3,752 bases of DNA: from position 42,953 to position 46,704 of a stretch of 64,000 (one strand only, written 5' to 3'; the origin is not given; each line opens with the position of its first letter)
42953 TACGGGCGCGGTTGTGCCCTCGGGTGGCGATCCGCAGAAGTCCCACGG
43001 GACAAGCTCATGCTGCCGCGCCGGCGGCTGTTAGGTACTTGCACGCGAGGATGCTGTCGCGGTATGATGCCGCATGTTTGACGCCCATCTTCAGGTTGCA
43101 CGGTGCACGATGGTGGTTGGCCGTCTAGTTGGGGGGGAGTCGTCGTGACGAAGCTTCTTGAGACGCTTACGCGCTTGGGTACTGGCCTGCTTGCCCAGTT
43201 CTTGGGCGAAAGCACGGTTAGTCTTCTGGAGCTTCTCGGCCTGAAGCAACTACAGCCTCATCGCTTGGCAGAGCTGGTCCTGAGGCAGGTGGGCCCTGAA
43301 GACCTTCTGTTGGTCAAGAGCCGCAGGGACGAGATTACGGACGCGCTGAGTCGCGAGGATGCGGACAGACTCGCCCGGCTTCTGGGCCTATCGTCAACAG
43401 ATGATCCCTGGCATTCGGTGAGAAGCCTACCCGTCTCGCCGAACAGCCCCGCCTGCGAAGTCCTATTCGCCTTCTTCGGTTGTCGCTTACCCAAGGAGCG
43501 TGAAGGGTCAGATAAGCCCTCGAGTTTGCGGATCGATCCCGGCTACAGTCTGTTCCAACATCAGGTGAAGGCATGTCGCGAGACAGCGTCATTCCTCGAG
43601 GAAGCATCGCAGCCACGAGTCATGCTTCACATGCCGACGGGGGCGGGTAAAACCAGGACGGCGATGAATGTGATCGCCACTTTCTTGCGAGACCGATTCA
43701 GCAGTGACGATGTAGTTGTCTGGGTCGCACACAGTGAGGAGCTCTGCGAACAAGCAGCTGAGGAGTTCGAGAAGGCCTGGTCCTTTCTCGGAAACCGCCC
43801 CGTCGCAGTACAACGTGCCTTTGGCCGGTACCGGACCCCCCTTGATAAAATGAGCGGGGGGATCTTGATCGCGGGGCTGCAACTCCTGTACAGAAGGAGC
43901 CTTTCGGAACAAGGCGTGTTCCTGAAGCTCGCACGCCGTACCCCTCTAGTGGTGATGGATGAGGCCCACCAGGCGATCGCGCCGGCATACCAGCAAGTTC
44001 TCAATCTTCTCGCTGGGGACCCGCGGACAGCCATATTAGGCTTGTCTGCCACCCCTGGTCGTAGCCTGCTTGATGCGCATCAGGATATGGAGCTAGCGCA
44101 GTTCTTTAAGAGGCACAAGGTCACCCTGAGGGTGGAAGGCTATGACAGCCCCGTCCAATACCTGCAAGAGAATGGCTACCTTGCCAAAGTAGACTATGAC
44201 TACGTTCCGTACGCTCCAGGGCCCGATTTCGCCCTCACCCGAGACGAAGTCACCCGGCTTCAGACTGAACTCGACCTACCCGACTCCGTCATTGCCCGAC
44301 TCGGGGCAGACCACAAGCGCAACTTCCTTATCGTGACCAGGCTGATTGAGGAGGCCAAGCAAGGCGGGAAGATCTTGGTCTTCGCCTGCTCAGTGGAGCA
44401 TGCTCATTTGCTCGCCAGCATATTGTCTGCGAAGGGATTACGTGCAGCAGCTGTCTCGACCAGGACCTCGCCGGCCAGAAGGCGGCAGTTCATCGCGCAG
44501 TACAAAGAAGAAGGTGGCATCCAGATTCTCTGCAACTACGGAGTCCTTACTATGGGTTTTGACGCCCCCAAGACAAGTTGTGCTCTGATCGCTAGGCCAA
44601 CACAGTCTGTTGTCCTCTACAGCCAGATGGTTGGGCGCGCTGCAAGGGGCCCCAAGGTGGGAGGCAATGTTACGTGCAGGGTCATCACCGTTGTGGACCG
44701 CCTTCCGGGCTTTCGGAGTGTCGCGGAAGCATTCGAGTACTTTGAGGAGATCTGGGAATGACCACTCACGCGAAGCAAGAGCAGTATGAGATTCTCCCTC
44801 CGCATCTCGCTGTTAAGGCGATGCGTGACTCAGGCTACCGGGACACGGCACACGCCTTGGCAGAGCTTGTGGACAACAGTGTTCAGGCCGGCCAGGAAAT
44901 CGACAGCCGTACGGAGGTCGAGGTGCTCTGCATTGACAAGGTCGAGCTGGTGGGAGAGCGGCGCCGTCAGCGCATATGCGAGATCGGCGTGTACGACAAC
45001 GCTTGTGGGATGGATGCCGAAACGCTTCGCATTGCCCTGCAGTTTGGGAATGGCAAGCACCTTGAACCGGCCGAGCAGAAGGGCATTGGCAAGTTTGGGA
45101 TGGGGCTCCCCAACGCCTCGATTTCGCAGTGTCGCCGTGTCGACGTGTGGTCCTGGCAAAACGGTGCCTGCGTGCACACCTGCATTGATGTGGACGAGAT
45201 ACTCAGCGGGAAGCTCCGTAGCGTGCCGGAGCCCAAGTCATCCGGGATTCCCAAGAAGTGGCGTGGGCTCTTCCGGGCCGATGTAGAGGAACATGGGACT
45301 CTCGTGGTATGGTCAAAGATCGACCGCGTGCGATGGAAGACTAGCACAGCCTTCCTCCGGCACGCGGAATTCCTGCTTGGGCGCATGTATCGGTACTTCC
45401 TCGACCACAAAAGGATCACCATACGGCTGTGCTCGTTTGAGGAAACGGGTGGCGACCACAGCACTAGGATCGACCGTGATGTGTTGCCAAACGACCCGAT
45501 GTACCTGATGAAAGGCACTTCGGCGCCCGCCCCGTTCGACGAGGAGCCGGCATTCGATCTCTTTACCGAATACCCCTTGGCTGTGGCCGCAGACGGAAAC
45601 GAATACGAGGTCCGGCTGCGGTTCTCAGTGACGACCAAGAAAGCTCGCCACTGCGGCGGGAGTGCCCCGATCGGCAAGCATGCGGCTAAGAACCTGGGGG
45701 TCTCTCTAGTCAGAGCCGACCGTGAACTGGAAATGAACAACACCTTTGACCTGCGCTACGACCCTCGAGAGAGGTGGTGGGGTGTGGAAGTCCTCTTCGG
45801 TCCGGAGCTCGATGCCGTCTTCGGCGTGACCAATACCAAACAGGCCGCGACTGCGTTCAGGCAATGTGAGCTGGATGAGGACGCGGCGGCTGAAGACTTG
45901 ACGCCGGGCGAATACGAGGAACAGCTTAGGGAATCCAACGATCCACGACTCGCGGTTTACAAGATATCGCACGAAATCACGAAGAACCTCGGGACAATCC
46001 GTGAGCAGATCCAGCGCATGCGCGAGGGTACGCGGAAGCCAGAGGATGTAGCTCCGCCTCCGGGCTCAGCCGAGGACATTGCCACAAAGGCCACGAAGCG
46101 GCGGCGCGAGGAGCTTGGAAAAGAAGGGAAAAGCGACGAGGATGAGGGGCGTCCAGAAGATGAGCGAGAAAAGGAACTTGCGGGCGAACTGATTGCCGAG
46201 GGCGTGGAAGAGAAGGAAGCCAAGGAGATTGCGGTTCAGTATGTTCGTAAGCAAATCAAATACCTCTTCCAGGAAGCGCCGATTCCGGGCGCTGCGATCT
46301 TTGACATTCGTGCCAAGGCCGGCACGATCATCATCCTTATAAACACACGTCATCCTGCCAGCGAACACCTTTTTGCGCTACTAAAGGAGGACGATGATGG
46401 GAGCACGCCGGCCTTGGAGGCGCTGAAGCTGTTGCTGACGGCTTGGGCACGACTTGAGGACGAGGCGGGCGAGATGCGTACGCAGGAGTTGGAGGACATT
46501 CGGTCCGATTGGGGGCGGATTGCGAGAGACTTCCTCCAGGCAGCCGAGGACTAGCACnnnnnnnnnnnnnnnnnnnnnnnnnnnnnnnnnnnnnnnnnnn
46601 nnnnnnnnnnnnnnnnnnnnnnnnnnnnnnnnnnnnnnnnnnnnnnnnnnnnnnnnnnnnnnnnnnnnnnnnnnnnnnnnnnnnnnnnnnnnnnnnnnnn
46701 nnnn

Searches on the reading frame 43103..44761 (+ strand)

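Call 8: search_protein_families(library=pfam, proteins=[window:43103-44761:+])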
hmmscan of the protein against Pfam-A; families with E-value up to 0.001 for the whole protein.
window:43103-44761:+ (552 aa): 4 families
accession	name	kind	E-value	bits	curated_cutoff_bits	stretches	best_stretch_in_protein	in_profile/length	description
PF04851.21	ResIII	-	5.9e-23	82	22.5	1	149-319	3-163/164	Type III restriction enzyme, res subunit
PF00271.37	Helicase_C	-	3.2e-12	47.1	23.5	1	411-515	6-108/110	Helicase conserved C-terminal domain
PF00270.35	DEAD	-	3.8e-12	46.7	26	1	169-322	13-164/167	DEAD/DEAH box helicase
PF18766.7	SWI2_SNF2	-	1.1e-05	25.6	26.7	1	153-318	1-155/221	SWI2/SNF2 ATPase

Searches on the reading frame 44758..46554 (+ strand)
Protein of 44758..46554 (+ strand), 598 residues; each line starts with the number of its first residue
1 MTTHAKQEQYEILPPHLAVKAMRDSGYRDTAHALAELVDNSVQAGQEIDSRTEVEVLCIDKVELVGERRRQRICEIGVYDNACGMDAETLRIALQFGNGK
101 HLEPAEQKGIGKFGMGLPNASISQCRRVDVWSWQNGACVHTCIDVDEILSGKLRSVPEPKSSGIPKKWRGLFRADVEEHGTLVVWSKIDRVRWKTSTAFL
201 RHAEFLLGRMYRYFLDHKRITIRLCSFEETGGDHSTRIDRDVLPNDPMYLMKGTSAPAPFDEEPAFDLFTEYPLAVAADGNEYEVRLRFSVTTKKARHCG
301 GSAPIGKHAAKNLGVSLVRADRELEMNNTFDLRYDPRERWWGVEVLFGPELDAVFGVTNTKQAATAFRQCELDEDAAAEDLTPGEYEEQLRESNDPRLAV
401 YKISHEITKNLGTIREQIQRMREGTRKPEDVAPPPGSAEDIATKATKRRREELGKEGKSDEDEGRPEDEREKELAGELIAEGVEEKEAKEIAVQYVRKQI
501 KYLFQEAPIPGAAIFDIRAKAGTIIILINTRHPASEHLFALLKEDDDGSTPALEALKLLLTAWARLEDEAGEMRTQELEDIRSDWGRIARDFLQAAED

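Call 8: search_protein_families(library=pfam, proteins=[window:44758-46554:+])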
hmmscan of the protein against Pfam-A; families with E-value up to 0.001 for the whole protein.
window:44758-46554:+ (598 aa): 2 families
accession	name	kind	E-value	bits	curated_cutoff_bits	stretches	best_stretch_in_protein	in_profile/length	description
PF13589.12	HATPase_c_3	-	9.1e-18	65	25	1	31-157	4-117/137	Histidine kinase-, DNA gyrase B-, and HSP90-like ATPase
PF02518.31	HATPase_c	-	0.00047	21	26.4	0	31-121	7-81/111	Histidine kinase-, DNA gyrase B-, and HSP90-like ATPase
